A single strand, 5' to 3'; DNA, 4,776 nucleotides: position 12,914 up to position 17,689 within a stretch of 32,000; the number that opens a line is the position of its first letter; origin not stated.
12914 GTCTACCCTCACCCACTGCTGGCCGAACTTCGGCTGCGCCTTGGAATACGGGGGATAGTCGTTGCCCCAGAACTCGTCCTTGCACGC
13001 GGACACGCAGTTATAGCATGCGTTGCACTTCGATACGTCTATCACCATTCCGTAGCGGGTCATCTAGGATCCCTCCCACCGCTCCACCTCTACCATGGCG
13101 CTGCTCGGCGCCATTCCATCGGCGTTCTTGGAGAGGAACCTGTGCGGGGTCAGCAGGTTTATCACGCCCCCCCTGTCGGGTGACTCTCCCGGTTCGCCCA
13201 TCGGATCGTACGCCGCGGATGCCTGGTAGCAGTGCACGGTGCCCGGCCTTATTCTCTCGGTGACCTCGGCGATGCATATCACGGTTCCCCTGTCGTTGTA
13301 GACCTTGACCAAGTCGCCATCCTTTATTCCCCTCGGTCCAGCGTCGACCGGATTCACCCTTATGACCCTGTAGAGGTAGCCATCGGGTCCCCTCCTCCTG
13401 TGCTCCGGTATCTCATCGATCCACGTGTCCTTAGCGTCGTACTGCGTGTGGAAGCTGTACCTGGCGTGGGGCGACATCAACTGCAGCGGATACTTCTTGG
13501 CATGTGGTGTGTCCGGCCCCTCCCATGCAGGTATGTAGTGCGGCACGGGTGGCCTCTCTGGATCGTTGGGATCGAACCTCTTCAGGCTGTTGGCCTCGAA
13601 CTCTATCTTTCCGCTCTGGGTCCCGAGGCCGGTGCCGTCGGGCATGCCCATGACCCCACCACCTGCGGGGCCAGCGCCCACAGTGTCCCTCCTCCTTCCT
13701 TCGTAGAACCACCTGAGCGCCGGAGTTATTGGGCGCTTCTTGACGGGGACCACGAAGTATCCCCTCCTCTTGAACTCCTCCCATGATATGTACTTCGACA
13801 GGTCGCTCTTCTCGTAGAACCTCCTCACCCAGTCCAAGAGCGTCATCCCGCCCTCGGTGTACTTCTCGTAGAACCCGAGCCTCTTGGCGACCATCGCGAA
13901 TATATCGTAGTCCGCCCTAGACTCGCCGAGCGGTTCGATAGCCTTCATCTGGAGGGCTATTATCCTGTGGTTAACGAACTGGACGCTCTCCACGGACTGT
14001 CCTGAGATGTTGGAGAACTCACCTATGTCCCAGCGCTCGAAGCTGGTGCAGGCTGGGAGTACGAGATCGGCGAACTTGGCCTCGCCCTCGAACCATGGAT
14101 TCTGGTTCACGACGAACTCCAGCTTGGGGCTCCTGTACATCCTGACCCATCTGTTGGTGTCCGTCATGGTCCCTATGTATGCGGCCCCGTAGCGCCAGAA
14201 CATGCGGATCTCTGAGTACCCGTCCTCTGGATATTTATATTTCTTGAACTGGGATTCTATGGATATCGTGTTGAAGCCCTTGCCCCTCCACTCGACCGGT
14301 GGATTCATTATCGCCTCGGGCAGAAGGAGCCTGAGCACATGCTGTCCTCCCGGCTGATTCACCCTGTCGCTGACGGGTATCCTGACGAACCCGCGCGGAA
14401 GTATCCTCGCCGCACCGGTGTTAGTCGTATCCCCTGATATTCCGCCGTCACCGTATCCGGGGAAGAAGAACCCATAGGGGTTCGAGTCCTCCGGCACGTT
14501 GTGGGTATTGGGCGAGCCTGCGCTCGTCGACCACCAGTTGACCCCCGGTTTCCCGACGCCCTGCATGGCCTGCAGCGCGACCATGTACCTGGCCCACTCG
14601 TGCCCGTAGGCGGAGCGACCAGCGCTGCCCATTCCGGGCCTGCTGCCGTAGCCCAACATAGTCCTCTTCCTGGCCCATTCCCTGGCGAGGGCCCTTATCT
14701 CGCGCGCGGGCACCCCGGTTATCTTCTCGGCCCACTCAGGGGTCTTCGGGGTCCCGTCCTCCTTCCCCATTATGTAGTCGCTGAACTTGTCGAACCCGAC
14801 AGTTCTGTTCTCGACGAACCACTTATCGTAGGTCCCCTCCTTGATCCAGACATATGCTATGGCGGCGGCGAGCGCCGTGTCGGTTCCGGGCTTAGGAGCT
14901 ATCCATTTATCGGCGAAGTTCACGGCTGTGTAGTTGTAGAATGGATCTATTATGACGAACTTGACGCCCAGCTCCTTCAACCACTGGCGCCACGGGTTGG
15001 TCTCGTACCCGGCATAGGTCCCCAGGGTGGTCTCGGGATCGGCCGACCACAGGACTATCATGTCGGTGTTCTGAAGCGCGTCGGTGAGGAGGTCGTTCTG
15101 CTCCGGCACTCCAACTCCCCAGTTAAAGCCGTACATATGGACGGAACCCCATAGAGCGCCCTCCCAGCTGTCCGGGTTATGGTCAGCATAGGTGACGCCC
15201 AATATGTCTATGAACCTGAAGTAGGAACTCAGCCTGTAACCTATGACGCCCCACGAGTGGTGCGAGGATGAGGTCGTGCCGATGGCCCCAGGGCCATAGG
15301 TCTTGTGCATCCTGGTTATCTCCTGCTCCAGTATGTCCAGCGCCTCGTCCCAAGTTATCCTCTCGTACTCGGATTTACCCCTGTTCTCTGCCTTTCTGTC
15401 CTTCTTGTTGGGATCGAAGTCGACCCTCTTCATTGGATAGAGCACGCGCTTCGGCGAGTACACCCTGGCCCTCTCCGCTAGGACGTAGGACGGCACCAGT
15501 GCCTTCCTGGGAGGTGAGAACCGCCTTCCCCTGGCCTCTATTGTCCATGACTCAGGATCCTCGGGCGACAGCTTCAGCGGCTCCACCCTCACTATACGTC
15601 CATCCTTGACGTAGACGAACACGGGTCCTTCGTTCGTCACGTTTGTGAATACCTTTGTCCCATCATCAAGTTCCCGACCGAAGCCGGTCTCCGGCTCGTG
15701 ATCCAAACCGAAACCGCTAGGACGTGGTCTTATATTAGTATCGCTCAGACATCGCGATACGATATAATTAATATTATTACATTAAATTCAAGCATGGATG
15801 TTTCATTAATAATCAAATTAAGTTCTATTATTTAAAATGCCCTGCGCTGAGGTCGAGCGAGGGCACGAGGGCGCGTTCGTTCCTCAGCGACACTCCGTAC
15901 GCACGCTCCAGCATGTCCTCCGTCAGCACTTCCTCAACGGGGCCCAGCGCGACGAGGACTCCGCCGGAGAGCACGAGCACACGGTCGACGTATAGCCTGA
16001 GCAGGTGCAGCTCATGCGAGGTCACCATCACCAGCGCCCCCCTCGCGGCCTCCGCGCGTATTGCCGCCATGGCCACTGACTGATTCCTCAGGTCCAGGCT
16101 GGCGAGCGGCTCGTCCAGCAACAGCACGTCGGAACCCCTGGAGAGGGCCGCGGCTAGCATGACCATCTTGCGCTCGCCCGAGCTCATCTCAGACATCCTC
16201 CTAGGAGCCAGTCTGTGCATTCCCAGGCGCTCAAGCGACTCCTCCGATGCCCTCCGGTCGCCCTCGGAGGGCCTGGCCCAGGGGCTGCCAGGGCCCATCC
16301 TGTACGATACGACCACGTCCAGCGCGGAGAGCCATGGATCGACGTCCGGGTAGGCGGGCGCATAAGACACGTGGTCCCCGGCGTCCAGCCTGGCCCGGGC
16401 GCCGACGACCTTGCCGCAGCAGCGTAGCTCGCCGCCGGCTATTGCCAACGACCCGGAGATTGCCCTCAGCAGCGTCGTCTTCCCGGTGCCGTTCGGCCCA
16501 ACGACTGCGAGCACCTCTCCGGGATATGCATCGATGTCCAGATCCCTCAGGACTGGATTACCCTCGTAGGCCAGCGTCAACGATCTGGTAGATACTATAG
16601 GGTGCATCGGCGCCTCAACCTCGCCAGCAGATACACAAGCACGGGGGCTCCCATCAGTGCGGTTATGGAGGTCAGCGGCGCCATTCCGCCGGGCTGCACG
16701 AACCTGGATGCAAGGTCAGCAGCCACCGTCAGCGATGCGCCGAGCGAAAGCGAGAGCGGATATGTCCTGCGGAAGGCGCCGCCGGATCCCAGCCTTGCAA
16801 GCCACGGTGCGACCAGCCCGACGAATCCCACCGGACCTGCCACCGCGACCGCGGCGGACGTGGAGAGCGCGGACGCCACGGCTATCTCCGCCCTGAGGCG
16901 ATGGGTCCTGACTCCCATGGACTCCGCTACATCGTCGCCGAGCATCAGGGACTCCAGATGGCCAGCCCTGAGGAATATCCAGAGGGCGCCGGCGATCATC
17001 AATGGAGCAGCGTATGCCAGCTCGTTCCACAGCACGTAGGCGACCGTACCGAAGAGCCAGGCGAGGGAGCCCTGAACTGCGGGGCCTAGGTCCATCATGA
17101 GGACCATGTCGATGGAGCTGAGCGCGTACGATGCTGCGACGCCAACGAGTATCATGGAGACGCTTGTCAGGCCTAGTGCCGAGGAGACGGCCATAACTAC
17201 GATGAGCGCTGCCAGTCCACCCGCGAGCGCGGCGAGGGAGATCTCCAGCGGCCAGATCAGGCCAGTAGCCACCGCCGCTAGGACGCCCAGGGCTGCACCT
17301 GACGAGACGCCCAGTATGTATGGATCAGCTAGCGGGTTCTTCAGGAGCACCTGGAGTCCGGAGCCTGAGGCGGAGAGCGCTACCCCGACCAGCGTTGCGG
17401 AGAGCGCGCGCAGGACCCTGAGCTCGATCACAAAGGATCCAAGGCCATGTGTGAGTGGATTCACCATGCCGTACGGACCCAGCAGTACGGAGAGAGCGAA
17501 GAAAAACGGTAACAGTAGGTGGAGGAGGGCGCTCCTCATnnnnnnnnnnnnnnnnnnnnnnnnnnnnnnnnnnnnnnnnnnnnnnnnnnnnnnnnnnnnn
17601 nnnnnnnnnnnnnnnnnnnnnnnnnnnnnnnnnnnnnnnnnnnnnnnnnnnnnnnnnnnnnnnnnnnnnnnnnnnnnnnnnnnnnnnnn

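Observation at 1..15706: Candidate archaeal anaerobic trihydroxybenzene / phloroglucinol-type degradation cluster built around two cytoplasmic transhydroxylase-like molybdoenzymes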

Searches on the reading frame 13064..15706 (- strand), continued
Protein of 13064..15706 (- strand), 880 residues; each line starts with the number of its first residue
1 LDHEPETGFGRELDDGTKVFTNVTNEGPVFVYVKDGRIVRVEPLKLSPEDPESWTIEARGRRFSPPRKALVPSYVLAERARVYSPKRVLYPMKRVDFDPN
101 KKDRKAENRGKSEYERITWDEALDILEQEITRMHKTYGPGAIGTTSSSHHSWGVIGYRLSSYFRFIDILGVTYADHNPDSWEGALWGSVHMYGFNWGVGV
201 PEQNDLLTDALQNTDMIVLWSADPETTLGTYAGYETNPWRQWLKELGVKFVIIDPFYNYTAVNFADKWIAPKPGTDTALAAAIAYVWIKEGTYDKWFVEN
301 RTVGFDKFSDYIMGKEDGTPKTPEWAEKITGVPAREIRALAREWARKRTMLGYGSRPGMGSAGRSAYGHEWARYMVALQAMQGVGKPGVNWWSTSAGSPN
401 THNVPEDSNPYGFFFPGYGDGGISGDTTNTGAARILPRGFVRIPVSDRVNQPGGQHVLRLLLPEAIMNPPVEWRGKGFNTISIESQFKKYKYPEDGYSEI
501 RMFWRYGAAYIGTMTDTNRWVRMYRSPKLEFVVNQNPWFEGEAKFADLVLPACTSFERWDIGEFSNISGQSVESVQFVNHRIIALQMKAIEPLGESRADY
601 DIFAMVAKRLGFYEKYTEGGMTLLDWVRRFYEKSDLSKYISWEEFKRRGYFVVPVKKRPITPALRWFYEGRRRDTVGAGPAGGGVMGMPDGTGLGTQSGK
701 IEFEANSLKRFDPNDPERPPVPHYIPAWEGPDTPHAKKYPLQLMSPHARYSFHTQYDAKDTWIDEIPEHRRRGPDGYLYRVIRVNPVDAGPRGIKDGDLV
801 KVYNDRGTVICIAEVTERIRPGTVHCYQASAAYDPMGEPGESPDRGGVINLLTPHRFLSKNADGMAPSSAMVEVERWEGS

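Call 47: find_encoding_contigs(protein=P0076, flank=10000, max_places=2)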
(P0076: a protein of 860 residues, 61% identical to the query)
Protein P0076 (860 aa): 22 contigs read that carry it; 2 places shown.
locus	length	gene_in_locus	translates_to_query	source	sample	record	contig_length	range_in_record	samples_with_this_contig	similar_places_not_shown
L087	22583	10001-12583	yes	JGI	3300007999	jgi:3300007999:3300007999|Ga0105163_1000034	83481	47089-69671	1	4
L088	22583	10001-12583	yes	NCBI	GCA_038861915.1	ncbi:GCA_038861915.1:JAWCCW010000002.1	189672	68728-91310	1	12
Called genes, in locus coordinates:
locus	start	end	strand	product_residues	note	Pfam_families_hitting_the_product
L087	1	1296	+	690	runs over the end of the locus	PF00724:Oxidored_FMN, PF00890:FAD_binding_2, PF01266:DAO (weak), PF01494:FAD_binding_3 (weak), PF01946:Thi4 (weak), PF07992:Pyr_redox_2, PF12831:FAD_oxidored, PF13450:NAD_binding_8, +2 more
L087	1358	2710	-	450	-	PF03972:MmgE_PrpD_N, PF19305:MmgE_PrpD_C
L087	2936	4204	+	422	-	PF00330:Aconitase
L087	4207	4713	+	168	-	PF00694:Aconitase_C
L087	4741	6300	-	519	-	PF13085:Fer2_3, PF13183:Fer4_8, PF13187:Fer4_9 (weak), PF02754:CCG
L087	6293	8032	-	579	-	PF00890:FAD_binding_2, PF01266:DAO (faint), PF03486:HI0933_like, PF02910:Succ_DH_flav_C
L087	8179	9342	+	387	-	PF00795:CN_hydrolase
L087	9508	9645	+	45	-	-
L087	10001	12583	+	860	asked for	PF21423:AhtL-like_1st, PF00384:Molybdopterin, PF01568:Molydop_binding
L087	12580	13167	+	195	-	PF12838:Fer4_7 (faint), PF13187:Fer4_9 (faint), PF13247:Fer4_11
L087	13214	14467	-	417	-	PF06779:MFS_4, PF07690:MFS_1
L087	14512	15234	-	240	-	PF00977:His_biosynth, PF01884:PcrB (faint), PF01180:DHO_dh (faint)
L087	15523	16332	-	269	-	PF00977:His_biosynth, PF05690:ThiG (faint), PF02581:TMP-TENI (faint), PF03060:NMO (faint), PF01207:Dus (faint)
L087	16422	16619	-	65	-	PF00977:His_biosynth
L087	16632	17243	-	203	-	PF00117:GATase, PF07685:GATase_3 (faint)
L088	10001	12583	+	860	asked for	PF21423:AhtL-like_1st, PF00384:Molybdopterin, PF01568:Molydop_binding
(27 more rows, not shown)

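Call 48: find_encoding_contigs(protein=P0012, flank=10000, max_places=2)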
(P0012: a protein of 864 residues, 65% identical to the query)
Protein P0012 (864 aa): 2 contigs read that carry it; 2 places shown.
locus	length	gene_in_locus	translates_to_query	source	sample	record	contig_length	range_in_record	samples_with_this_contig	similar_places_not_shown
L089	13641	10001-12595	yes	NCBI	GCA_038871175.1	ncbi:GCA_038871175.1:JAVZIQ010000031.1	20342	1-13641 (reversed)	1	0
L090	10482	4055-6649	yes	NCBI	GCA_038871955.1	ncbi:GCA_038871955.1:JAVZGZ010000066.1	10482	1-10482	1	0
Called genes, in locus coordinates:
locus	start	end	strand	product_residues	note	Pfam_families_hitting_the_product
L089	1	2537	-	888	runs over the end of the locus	PF21423:AhtL-like_1st (weak), PF00384:Molybdopterin, PF01568:Molydop_binding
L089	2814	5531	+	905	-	PF21423:AhtL-like_1st, PF00384:Molybdopterin, PF01568:Molydop_binding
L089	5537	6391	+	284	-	PF12797:Fer4_2 (faint), PF12837:Fer4_6 (faint), PF13187:Fer4_9 (faint), PF13237:Fer4_10 (faint), PF12838:Fer4_7 (weak), PF13247:Fer4_11, PF13620:CarboxypepD_reg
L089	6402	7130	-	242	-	PF02613:Nitrate_red_del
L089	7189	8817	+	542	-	PF02310:B12-binding, PF04055:Radical_SAM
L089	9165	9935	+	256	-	PF00106:adh_short, PF03435:Sacchrp_dh_NADP (faint), PF08659:KR, PF13561:adh_short_C2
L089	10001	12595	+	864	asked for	PF21423:AhtL-like_1st, PF00384:Molybdopterin, PF01568:Molydop_binding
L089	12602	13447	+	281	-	PF12838:Fer4_7 (faint), PF13187:Fer4_9 (faint), PF13247:Fer4_11, PF13620:CarboxypepD_reg, PF13715:CarbopepD_reg_2 (faint)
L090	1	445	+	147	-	PF13620:CarboxypepD_reg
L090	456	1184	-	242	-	PF02613:Nitrate_red_del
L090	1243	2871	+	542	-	PF02310:B12-binding, PF04055:Radical_SAM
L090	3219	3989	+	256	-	PF00106:adh_short, PF03435:Sacchrp_dh_NADP (faint), PF08659:KR, PF13561:adh_short_C2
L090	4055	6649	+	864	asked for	PF21423:AhtL-like_1st, PF00384:Molybdopterin, PF01568:Molydop_binding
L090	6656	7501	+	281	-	PF12838:Fer4_7 (faint), PF13187:Fer4_9 (faint), PF13247:Fer4_11, PF13620:CarboxypepD_reg, PF13715:CarbopepD_reg_2 (faint)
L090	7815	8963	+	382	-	PF01071:GARS_A (weak), PF08442:ATP-grasp_2, PF13549:ATP-grasp_5, PF24948:Citrate_synth_N (weak), PF00549:Ligase_CoA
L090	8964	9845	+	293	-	PF02629:CoA_binding, PF13607:Succ_CoA_lig, PF00549:Ligase_CoA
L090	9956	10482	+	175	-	PF02771:Acyl-CoA_dh_N, PF02770:Acyl-CoA_dh_M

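Call 49: find_encoding_contigs(protein=P0005, flank=10000, max_places=2)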
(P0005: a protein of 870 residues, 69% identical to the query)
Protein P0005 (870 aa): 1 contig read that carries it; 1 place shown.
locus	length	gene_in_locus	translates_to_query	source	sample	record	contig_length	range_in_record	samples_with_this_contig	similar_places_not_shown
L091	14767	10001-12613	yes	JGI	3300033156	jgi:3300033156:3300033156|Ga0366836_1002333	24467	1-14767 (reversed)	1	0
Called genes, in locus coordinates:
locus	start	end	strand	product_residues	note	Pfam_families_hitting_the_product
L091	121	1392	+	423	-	PF13458:Peripla_BP_6, PF13433:Peripla_BP_5 (weak)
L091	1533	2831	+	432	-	PF01042:Ribonuc_L-PSP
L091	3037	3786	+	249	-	PF00005:ABC_tran, PF13304:AAA_21 (faint), PF12399:BCA_ABC_TP_C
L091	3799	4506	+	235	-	PF00005:ABC_tran, PF13304:AAA_21 (faint)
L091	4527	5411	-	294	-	PF02653:BPD_transp_2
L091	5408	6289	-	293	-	PF02653:BPD_transp_2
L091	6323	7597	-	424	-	PF13433:Peripla_BP_5, PF13458:Peripla_BP_6, PF01094:ANF_receptor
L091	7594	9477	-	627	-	PF02129:Peptidase_S15, PF08530:PepX_C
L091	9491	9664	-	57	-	-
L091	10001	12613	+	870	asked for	PF21423:AhtL-like_1st, PF00384:Molybdopterin, PF01568:Molydop_binding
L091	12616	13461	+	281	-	PF13247:Fer4_11, PF13620:CarboxypepD_reg, PF13715:CarbopepD_reg_2 (weak), PF22904:NOMO1-like_2nd (weak)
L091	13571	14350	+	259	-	PF02634:FdhD-NarQ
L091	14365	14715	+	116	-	PF00126:HTH_1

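Call 67: list_cluster_members(proteins=[P0004, P0122, P0006, P0143, P0002])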
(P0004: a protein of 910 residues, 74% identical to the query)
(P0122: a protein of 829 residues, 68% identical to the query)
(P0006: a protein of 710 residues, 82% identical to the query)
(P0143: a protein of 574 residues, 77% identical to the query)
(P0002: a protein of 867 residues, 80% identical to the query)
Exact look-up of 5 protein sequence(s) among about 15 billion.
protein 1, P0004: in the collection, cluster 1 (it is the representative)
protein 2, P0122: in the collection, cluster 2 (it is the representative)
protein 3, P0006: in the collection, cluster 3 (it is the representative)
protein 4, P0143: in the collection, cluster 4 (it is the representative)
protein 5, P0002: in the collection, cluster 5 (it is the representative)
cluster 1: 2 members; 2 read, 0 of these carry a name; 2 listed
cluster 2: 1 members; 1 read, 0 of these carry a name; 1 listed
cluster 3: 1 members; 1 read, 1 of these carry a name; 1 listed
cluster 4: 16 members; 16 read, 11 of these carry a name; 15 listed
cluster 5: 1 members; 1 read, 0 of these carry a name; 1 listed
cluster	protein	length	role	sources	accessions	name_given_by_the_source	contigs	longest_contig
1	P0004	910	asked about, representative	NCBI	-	-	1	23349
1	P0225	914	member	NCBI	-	-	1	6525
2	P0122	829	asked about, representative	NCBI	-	-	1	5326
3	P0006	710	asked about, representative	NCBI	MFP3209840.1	MAG: molybdopterin-dependent oxidoreductase, partial [Nitrososphaeria archaeon]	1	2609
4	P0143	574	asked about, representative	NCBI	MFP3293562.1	MAG: molybdopterin-dependent oxidoreductase, partial [Nitrososphaeria archaeon]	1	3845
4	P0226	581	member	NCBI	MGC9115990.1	MAG: molybdopterin-containing oxidoreductase family protein, partial [Conexivisphaera sp.]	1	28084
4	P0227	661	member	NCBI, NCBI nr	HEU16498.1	MAG TPA: pyrogallol hydroxytransferase large subunit, partial [Nitrososphaeria archaeon] | pyrogallol hydroxytransferase large subunit [Nitrososphaeria archaeon]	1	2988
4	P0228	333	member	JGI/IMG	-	Anaerobic dehydrogenases, typically selenocysteine-containing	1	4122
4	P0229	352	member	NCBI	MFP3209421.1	MAG: molybdopterin-dependent oxidoreductase, partial [Nitrososphaeria archaeon]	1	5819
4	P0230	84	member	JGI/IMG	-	Anaerobic dehydrogenases, typically selenocysteine-containing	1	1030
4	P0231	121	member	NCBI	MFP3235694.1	MAG: pyrogallol hydroxytransferase large subunit, partial [Nitrososphaeria archaeon]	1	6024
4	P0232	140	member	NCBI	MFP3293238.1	MAG: molybdopterin dinucleotide binding domain-containing protein [Nitrososphaeria ...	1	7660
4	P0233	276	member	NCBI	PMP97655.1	MAG: pyrogallol hydroxytransferase large subunit, partial [Nitrososphaera sp.]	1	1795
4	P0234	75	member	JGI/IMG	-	hypothetical protein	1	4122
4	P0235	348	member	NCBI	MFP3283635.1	MAG: molybdopterin-dependent oxidoreductase, partial [Nitrososphaeria archaeon]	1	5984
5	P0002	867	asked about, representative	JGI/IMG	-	-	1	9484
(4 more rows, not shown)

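Call 68: find_encoding_contigs(protein=P0226, flank=10000, max_places=2)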
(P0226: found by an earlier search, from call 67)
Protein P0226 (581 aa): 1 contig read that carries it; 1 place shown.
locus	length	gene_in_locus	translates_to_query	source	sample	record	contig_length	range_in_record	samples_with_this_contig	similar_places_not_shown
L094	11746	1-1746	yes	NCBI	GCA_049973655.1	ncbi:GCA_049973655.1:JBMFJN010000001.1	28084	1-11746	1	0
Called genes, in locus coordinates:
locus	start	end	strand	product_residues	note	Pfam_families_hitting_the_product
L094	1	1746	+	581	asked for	PF00384:Molybdopterin, PF01568:Molydop_binding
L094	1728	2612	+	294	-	PF12838:Fer4_7 (faint), PF13187:Fer4_9 (faint), PF13247:Fer4_11, PF13620:CarboxypepD_reg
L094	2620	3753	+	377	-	-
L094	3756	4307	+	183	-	-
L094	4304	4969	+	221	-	-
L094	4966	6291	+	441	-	PF03321:GH3, PF00501:AMP-binding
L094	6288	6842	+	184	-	-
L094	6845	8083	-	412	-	PF00682:HMGL-like, PF22617:HCS_D2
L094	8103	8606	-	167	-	PF13622:4HBT_3, PF03061:4HBT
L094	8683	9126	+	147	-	PF01575:MaoC_dehydratas, PF13452:FAS1_DH_region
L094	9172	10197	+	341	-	PF01557:FAA_hydrolase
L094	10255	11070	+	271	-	PF04199:Cyclase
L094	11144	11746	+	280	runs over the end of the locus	PF02195:ParB_N, PF17762:HTH_ParB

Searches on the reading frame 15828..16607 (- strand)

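Call 50: search_protein_families(library=pfam, proteins=[window:15828-16607:-], max_evalue=0.001)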
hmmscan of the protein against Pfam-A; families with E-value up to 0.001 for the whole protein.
window:15828-16607:- (259 aa): 6 families
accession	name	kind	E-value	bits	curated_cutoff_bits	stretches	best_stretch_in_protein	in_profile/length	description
PF00005.33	ABC_tran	-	3.1e-26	93.1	25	1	20-169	1-137/137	ABC transporter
PF13304.12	AAA_21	-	1.1e-12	49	27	1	121-203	218-303/304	AAA domain, putative AbiEii toxin, Type IV TA system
PF02463.25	SMC_N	-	2.3e-07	30.9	40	0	31-54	25-48/220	RecF/RecN/SMC N terminal domain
PF13476.12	AAA_23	-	0.0002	22.5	27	1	21-52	11-41/201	AAA domain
PF13191.12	AAA_16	-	0.00048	21.1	32.6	1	31-126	25-103/167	AAA ATPase domain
PF13604.12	AAA_30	-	0.00098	19.3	27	0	31-64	19-52/191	AAA domain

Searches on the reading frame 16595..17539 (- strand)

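Call 50: search_protein_families(library=pfam, proteins=[window:16595-17539:-], max_evalue=0.001)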
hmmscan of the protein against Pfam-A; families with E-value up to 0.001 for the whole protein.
window:16595-17539:- (314 aa): 1 family
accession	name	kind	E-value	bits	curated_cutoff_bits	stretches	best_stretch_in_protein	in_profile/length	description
PF01032.23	FecCD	-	1.8e-66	224.8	26.5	1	17-307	14-311/311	FecCD transport family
